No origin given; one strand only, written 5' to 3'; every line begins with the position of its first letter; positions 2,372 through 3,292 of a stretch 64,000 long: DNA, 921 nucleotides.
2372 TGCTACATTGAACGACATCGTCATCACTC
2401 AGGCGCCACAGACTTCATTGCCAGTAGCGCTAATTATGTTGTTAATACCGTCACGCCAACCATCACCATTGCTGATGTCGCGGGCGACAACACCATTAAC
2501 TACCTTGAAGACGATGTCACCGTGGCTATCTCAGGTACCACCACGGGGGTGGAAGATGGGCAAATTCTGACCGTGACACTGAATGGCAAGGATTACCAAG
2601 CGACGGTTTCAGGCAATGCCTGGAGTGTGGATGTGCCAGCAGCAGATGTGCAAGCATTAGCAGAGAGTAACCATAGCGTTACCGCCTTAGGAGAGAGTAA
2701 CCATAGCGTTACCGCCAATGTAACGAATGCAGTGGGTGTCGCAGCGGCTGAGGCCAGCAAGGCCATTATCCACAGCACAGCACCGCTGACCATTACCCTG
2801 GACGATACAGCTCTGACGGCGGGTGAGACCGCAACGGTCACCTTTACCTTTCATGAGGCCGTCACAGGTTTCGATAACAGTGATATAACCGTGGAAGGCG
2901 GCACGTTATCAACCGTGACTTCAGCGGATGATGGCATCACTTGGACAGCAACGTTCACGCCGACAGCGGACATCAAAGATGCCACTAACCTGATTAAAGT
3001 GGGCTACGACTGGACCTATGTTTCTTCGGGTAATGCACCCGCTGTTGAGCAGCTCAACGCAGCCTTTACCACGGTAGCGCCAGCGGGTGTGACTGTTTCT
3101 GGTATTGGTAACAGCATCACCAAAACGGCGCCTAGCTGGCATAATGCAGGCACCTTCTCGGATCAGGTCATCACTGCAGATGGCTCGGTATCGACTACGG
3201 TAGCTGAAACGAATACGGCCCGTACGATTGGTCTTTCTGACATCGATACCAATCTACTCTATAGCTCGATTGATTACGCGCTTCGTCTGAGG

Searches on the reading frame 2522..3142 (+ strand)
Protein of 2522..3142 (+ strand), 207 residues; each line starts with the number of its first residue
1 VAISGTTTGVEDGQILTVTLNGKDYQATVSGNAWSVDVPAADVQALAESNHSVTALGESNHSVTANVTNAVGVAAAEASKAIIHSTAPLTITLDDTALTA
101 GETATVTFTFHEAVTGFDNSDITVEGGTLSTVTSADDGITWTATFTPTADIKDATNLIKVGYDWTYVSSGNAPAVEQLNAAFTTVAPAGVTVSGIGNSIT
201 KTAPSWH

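Call 78: search_solved_structures(query=window:2522-3142:+, max_evalue=0.01)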
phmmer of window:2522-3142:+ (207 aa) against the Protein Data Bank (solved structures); distinct sequences matched with E-value up to 0.01: 0.
